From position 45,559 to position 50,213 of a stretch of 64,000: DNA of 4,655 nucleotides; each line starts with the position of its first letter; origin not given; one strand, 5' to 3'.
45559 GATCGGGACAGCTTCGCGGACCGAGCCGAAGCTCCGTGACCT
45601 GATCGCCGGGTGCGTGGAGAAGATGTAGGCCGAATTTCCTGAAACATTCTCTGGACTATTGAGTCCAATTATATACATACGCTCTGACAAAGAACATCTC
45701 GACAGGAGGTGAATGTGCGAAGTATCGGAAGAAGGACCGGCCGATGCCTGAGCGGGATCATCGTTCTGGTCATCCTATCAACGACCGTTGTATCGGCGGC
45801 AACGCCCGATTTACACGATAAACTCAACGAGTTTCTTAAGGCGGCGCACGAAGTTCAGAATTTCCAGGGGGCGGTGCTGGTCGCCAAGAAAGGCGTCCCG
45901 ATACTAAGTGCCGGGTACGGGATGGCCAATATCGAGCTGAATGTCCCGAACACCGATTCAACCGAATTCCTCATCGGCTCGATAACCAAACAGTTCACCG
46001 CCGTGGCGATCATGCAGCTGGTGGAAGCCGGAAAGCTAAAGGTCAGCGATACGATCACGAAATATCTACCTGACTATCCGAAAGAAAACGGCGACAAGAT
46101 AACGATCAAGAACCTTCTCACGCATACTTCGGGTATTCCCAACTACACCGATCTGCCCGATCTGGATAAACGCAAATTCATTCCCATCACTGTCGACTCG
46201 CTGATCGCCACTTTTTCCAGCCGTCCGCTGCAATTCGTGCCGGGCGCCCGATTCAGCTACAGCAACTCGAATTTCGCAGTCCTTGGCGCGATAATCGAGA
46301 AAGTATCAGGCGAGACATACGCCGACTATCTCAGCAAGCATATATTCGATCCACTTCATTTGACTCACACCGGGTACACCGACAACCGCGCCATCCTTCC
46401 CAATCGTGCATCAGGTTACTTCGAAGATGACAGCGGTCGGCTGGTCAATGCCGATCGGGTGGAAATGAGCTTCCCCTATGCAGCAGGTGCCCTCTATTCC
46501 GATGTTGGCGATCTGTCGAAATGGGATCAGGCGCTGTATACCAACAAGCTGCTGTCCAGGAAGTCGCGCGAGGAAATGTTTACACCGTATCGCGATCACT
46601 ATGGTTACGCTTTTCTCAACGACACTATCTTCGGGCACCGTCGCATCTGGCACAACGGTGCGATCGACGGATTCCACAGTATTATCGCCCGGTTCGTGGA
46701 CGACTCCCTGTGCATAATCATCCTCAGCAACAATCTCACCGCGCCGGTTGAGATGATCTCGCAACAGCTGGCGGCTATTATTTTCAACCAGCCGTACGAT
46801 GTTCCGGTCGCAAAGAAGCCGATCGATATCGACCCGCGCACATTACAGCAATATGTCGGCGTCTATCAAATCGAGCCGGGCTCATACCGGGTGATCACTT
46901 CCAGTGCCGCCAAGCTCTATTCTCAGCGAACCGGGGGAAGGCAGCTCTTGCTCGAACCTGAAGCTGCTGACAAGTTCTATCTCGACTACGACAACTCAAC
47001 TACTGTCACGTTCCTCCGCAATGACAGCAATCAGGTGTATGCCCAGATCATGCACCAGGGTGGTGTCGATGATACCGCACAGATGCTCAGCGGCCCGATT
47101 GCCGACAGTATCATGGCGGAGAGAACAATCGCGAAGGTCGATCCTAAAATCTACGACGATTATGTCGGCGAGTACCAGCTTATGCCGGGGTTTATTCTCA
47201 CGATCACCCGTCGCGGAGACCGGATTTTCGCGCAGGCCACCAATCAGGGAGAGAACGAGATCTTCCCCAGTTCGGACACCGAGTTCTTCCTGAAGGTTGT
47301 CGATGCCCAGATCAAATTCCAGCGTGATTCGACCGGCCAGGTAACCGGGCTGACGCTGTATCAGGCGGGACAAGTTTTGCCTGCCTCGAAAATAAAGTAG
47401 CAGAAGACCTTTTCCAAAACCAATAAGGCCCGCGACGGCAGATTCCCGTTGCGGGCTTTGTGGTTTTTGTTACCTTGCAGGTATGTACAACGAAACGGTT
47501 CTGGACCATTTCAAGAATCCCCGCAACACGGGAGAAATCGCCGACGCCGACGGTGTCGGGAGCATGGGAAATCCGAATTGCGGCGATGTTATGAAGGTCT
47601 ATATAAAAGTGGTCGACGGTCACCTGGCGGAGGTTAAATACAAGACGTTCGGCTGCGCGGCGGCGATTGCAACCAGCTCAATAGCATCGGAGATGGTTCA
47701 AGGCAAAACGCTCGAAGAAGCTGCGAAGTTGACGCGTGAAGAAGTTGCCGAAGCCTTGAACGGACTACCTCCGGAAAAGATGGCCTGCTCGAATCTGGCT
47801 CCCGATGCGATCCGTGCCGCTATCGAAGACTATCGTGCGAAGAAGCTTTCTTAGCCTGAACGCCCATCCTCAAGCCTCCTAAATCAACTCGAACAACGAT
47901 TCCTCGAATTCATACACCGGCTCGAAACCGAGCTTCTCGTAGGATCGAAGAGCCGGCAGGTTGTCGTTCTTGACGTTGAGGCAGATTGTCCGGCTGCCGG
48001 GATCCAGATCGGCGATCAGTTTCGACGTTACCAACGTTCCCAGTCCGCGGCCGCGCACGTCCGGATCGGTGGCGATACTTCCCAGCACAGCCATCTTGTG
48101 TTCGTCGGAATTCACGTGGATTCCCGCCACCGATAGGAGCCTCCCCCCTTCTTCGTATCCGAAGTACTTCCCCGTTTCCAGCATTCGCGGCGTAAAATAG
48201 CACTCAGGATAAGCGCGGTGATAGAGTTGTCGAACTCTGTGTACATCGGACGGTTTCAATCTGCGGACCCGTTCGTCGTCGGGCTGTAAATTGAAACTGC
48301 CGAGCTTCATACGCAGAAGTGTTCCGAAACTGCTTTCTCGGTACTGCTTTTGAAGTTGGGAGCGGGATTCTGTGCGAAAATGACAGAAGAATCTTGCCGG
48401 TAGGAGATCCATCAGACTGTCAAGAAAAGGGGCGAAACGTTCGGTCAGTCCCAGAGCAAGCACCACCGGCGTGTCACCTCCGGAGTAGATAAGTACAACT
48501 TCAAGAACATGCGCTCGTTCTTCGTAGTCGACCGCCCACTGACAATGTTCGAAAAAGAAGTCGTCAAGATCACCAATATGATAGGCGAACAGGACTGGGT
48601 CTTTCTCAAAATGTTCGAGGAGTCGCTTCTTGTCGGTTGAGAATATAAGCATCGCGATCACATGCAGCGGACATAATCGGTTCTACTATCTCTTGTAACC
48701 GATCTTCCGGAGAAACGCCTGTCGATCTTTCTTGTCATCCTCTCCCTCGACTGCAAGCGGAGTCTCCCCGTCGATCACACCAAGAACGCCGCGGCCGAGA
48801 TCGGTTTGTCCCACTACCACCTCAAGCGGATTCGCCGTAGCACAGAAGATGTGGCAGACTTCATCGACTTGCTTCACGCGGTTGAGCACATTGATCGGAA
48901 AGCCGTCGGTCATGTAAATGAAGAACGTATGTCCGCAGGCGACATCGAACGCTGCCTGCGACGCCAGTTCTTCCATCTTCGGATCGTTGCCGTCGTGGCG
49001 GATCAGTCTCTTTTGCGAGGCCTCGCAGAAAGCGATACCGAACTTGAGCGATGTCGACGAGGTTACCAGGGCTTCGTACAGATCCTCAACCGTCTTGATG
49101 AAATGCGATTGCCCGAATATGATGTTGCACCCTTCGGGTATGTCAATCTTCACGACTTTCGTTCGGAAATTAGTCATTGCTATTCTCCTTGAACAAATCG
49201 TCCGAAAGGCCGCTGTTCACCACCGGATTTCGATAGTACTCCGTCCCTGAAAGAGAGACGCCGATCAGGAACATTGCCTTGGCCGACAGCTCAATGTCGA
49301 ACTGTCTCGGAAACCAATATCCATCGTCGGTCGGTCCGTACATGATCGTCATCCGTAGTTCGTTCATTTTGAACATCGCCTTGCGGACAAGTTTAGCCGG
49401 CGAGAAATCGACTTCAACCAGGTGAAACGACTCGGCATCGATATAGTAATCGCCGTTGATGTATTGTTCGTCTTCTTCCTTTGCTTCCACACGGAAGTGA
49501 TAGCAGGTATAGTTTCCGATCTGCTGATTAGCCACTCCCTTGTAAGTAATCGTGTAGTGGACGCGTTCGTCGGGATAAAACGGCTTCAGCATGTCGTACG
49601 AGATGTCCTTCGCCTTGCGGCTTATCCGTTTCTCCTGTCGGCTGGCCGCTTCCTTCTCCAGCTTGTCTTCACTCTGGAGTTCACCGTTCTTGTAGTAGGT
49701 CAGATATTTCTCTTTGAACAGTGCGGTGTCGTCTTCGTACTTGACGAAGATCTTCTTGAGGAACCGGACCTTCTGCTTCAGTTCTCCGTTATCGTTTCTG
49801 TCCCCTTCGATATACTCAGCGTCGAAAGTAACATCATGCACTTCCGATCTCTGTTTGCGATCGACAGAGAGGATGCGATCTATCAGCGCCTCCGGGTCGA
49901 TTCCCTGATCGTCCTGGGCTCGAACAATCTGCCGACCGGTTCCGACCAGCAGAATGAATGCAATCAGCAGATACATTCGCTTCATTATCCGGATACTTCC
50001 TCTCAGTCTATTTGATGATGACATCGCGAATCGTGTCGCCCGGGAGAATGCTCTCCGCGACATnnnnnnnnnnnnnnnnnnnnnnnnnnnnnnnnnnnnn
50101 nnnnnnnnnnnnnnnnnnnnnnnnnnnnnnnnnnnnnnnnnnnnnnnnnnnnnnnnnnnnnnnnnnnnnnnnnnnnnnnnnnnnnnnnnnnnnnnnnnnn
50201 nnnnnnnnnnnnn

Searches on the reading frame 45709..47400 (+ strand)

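Call 42: search_protein_families(library=pfam, max_evalue=0.00001, proteins=[window:45709-47400:+])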
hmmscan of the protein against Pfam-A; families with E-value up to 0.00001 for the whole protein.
window:45709-47400:+ (563 aa): 2 families
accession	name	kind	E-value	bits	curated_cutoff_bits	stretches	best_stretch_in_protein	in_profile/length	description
PF00144.29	Beta-lactamase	-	5.3e-63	213.6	27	1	51-345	13-313/329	Beta-lactamase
PF11954.13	DUF3471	-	1.4e-22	80.5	29.3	1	476-551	6-89/103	Domain of unknown function (DUF3471)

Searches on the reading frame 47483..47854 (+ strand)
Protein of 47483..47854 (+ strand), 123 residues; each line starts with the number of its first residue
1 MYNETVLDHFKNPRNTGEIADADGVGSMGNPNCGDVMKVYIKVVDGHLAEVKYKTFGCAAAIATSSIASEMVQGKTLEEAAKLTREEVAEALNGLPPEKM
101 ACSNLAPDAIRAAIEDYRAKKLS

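Call 79: search_protein_families(library=pfam, max_evalue=0.001, proteins=[window:47483-47854:+])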
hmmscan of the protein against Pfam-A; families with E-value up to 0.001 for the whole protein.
window:47483-47854:+ (123 aa): 1 family
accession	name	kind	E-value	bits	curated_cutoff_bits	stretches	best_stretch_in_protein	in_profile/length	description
PF01592.21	NifU_N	-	1.2e-46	158.4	22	1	1-121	1-124/127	NifU-like N terminal domain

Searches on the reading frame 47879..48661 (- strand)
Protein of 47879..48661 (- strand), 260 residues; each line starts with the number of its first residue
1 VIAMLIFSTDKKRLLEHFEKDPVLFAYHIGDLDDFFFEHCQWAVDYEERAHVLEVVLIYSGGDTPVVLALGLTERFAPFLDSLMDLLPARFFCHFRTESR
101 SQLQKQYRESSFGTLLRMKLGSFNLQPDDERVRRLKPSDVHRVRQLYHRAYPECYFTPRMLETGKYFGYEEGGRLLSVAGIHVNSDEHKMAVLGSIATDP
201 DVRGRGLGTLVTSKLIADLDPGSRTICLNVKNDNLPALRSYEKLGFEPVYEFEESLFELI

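Call 42: search_protein_families(library=pfam, max_evalue=0.00001, proteins=[window:47879-48661:-])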
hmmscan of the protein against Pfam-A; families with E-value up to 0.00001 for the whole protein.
window:47879-48661:- (260 aa): 4 families
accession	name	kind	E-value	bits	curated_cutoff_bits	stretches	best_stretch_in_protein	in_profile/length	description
PF00583.31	Acetyltransf_1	-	1.9e-12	47.9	20.7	1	147-246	8-116/116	Acetyltransferase (GNAT) family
PF08445.16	FR47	-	1.2e-10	41.6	22.1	1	190-248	21-79/86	FR47-like protein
PF13508.13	Acetyltransf_7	-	1.1e-08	35.8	27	1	164-248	3-84/84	Acetyltransferase (GNAT) domain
PF13673.13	Acetyltransf_10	-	1.9e-06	28.3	23.6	1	160-249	26-110/128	Acetyltransferase (GNAT) domain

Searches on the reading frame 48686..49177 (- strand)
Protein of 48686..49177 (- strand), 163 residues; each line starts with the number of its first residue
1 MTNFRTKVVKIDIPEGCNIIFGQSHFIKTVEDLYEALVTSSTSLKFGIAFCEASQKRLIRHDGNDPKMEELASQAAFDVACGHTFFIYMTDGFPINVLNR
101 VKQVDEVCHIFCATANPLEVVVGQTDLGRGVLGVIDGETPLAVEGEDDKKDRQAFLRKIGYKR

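Call 43: search_protein_families(library=pfam, max_evalue=0.00001, proteins=[window:48686-49177:-])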
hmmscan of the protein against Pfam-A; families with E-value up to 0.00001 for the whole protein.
window:48686-49177:- (163 aa): 1 family
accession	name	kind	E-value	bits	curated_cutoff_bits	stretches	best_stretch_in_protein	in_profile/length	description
PF04008.19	Adenosine_kin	-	2.2e-73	245.6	25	1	9-162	1-154/154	Adenosine specific kinase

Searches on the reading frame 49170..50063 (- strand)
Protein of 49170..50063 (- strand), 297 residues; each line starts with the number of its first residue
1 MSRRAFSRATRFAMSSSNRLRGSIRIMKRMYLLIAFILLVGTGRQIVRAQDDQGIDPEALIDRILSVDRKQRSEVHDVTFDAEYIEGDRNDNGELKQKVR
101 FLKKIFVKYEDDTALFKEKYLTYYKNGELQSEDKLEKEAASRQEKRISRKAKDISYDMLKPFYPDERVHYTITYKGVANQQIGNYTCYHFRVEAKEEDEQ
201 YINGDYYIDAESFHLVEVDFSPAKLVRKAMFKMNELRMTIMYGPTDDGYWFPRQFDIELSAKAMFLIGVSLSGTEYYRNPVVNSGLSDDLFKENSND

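Call 43: search_protein_families(library=pfam, max_evalue=0.00001, proteins=[window:49170-50063:-])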
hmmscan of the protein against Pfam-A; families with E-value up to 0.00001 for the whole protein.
window:49170-50063:- (297 aa): 1 family
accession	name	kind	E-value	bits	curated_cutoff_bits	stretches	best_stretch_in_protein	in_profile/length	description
PF18939.6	DUF5686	-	9.6e-07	28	39.2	1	157-291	115-245/669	Family of unknown function (DUF5686)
